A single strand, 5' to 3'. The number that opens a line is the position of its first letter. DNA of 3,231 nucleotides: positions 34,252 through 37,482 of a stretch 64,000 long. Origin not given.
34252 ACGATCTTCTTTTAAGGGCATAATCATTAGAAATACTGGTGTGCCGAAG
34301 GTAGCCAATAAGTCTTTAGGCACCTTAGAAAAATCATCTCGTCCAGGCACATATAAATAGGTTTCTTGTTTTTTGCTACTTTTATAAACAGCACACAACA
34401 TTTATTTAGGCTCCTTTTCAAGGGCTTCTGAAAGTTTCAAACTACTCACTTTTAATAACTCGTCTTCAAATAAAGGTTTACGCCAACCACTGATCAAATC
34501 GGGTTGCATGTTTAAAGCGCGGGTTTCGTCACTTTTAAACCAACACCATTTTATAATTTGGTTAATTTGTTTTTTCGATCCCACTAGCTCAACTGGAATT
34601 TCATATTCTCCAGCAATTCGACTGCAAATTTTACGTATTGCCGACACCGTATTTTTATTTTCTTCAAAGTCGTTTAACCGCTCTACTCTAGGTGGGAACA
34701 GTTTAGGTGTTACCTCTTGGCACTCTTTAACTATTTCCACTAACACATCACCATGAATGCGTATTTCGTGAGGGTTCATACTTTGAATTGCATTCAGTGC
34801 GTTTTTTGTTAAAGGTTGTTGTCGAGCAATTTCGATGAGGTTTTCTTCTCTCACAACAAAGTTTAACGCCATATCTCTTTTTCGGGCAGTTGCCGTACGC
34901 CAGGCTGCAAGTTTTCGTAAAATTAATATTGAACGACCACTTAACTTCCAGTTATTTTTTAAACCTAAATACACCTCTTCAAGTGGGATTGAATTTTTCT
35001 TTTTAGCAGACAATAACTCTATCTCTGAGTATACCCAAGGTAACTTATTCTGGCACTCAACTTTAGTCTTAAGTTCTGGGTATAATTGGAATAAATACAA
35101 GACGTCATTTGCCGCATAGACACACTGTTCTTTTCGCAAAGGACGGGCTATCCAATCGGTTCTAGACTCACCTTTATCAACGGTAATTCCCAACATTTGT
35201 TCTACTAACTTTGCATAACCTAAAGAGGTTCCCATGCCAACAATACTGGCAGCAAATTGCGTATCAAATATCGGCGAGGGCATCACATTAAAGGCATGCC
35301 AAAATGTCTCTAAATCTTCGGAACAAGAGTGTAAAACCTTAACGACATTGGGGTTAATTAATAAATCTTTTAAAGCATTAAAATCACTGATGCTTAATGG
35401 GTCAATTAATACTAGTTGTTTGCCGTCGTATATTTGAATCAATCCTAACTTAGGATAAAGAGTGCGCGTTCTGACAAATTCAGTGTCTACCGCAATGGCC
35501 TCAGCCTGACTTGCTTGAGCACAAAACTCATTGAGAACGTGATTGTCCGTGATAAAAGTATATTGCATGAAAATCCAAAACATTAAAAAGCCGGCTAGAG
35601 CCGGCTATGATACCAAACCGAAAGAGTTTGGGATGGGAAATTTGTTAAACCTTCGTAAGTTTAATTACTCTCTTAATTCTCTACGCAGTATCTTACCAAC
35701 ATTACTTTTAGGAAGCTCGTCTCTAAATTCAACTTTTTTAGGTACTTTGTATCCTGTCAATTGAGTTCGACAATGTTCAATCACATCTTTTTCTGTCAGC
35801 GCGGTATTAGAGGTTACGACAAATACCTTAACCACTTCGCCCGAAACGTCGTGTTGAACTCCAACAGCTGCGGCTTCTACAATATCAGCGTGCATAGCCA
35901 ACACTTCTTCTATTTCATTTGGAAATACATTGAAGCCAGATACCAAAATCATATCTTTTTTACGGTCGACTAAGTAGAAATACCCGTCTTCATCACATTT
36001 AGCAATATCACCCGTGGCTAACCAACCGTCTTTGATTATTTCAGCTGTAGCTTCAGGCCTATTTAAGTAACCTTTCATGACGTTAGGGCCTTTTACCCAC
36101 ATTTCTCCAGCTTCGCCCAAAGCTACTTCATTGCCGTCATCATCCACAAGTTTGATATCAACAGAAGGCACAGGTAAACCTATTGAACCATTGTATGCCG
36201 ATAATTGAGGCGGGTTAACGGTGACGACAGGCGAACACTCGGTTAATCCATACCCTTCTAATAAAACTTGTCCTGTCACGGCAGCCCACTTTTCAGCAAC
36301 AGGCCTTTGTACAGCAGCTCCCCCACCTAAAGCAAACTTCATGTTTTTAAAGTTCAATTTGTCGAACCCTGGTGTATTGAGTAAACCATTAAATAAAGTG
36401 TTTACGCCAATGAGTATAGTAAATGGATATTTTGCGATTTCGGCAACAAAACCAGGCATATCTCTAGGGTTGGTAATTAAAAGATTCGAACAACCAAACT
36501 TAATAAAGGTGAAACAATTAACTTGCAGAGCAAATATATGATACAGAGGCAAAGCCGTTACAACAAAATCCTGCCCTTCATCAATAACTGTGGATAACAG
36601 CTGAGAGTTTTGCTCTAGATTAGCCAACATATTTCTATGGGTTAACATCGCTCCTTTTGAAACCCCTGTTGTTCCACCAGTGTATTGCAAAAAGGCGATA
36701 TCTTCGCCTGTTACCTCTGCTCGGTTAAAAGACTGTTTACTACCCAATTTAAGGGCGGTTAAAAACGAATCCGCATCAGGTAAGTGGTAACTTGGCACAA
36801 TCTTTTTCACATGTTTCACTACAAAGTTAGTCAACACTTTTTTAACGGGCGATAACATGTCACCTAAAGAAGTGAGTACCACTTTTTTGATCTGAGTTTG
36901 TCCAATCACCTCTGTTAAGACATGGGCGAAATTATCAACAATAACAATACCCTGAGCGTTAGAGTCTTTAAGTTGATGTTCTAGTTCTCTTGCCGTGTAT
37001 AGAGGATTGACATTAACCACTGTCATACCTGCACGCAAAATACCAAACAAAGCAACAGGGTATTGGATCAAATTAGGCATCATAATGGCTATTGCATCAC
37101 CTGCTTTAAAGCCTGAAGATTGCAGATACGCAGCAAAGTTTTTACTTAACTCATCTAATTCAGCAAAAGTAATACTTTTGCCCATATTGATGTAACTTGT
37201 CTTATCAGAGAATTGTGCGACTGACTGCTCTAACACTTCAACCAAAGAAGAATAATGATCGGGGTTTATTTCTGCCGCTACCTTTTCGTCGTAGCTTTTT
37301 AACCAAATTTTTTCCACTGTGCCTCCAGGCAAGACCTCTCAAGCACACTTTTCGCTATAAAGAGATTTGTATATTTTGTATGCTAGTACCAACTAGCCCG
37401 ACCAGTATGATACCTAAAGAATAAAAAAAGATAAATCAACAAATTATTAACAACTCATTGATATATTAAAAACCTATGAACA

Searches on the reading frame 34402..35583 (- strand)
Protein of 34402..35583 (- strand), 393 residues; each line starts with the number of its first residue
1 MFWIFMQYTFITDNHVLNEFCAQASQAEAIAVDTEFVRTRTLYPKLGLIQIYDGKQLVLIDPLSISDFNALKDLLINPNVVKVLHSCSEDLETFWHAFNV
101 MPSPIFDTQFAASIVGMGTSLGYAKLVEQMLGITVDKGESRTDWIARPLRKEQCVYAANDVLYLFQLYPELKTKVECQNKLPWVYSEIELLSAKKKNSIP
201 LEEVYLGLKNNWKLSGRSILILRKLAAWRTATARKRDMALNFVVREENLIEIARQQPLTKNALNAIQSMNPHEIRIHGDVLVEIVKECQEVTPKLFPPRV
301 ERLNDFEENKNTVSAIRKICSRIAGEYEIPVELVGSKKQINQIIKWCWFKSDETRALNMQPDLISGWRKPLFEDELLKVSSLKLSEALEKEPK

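Call 81: search_protein_families(library=ncbifam, proteins=[window:34402-35583:-], max_evalue=0.001)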
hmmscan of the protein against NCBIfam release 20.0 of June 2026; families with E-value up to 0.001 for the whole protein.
window:34402-35583:- (393 aa): 6 families
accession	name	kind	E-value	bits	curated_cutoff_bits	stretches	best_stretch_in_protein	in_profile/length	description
NF008089.0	PRK10829.1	equivalog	2.7e-117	392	516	1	6-379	1-369/375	ribonuclease D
TIGR01388.1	rnd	equivalog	5.2e-117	391.2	298.95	1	11-378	2-359/363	ribonuclease D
NF011540.0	PRK14975.1-4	equivalog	3.5e-20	72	601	1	6-177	1-166/576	bifunctional 3'-5' exonuclease/DNA polymerase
NF011539.0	PRK14975.1-3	equivalog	2.4e-19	69.1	640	1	6-244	45-287/628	bifunctional 3'-5' exonuclease/DNA polymerase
NF004397.1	PRK05755.1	equivalog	7.5e-08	31.3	720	1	9-190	297-492/889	DNA polymerase I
TIGR01389.1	recQ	equivalog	0.00013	20.6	640.2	1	184-287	490-590/591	DNA helicase RecQ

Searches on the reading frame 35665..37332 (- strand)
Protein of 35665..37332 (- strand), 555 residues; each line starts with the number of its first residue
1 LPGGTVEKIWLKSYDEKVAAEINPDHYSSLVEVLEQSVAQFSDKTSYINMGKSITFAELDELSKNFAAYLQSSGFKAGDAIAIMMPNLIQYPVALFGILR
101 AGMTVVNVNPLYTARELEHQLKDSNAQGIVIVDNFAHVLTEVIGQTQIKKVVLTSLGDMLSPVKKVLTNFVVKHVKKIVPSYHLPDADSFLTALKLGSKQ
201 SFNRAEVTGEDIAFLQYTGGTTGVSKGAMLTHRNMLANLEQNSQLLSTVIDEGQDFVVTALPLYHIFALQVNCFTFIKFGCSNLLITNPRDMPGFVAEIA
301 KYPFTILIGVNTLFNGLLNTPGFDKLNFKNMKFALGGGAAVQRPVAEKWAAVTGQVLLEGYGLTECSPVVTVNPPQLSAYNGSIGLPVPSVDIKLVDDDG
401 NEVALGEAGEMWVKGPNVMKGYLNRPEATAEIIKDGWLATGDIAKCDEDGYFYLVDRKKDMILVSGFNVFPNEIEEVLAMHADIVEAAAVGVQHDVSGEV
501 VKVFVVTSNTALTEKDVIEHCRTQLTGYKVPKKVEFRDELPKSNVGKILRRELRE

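Call 38: search_protein_families(library=pfam, proteins=[window:35665-37332:-], max_evalue=0.00001)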
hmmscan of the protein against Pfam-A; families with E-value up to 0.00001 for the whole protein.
window:35665-37332:- (555 aa): 2 families
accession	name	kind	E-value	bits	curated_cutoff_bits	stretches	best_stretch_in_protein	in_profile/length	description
PF00501.34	AMP-binding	-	7.1e-93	311.9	29.9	1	34-423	1-384/384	AMP-binding enzyme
PF13193.12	AMP-binding_C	-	4.9e-20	72.7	24.5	1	473-547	1-76/76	AMP-binding enzyme C-terminal domain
